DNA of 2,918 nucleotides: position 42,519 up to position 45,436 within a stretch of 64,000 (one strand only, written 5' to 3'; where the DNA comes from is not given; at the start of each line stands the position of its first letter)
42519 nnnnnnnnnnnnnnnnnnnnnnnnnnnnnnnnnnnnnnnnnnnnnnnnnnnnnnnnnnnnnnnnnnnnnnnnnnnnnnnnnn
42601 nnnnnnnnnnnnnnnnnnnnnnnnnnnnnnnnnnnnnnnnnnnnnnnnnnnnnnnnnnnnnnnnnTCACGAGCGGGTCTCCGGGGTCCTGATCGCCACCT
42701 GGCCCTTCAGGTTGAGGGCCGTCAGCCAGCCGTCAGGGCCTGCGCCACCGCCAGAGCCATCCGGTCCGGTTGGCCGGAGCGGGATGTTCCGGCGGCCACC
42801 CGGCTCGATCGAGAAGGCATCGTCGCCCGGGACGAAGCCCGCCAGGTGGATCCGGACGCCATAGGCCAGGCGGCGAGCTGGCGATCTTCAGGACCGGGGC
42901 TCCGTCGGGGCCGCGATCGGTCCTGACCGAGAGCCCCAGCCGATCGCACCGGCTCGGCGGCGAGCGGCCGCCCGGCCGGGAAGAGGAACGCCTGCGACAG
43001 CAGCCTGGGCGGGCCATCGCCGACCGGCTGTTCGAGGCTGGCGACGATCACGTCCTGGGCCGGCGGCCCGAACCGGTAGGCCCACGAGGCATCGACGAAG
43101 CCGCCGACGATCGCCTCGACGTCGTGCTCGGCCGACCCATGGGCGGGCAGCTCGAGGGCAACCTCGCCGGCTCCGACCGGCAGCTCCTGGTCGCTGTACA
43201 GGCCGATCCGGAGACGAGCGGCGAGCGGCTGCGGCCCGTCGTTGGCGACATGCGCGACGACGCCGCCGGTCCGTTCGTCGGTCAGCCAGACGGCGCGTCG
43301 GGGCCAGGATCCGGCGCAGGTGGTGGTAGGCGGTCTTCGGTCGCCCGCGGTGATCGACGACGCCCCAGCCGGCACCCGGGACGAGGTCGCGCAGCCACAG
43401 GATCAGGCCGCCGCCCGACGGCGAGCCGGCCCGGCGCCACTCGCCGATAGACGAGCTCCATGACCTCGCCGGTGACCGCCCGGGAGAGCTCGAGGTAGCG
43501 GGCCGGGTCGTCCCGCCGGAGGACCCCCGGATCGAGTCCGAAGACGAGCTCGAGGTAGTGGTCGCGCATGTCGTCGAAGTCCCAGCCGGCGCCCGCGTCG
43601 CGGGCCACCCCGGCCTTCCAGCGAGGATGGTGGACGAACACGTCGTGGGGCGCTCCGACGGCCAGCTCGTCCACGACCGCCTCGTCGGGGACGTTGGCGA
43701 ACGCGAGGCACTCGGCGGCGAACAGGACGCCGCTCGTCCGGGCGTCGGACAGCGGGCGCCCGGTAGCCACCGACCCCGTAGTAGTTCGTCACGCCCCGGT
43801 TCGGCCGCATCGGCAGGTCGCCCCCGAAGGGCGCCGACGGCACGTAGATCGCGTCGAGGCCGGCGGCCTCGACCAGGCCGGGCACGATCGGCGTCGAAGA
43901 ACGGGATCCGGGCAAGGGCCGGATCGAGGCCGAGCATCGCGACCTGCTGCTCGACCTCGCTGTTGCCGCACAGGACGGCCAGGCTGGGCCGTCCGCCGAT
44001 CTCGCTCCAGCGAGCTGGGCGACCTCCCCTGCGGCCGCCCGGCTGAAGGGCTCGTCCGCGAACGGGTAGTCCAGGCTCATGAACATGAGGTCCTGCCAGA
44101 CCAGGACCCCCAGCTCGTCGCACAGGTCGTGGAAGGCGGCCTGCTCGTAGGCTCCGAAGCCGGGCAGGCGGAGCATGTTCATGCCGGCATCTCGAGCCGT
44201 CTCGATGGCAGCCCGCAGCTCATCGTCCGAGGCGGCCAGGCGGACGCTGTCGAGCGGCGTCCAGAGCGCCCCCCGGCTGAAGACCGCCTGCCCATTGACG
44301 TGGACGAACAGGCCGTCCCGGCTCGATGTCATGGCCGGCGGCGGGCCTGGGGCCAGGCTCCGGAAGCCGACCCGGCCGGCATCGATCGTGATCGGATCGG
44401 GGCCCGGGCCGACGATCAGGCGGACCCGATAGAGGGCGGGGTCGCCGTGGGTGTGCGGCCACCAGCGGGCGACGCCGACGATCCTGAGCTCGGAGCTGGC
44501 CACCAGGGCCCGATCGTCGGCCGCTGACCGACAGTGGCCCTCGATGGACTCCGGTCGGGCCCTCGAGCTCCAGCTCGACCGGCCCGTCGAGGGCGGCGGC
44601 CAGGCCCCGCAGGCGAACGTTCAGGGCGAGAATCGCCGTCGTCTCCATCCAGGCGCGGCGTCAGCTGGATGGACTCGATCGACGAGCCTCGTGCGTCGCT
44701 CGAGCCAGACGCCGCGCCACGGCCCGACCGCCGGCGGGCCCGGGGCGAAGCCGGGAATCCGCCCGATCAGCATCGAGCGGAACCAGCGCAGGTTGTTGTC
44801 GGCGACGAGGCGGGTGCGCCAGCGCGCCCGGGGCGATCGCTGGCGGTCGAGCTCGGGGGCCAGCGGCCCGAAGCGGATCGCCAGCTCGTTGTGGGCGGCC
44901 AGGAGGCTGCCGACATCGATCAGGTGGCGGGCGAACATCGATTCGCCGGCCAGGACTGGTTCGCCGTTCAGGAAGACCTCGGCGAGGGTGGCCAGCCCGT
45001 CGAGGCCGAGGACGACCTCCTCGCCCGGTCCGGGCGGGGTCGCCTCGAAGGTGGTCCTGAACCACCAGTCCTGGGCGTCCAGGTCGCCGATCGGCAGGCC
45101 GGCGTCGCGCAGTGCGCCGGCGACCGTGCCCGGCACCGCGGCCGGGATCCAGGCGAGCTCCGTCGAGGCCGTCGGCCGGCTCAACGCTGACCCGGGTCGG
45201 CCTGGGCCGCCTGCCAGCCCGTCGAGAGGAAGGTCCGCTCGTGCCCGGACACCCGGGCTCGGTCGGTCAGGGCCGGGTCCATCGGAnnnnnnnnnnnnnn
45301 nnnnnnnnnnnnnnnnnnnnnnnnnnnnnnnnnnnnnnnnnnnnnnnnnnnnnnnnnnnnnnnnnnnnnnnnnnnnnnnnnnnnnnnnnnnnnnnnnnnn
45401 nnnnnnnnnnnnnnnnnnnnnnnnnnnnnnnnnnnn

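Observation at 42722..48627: Five consecutive genes (GH2, DUF1839, aa:CP ligase, ACP, ACAD) are each broken by frameshifts while the flanking ~55 kb is essentially intact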

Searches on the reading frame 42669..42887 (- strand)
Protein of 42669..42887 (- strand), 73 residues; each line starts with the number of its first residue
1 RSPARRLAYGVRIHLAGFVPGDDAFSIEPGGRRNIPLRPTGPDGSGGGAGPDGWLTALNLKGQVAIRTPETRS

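Call 7: search_protein_families(library=pfam, max_evalue=0.01, proteins=[window:42669-42887:-])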
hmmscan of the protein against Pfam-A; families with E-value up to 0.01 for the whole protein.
window:42669-42887:- (73 aa): 0 families

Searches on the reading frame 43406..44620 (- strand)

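Call 6: search_protein_families(library=pfam, max_evalue=0.01, proteins=[window:43406-44620:-])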
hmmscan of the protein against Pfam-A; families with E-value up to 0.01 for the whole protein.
window:43406-44620:- (405 aa): 1 family
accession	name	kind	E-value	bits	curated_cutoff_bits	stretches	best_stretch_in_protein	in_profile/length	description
PF00703.27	Glyco_hydro_2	-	0.004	18.4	23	1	40-87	68-109/109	Glycosyl hydrolases family 2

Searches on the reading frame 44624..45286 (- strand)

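Call 6: search_protein_families(library=pfam, max_evalue=0.01, proteins=[window:44624-45286:-])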
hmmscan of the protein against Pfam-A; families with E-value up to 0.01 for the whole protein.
window:44624-45286:- (221 aa): 1 family
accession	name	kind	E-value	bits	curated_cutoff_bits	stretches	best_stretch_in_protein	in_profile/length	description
PF22666.2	Glyco_hydro_2_N2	-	2.7e-20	73.5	27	1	43-191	8-167/167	Glycosyl hydrolase 2 galactose-binding domain-like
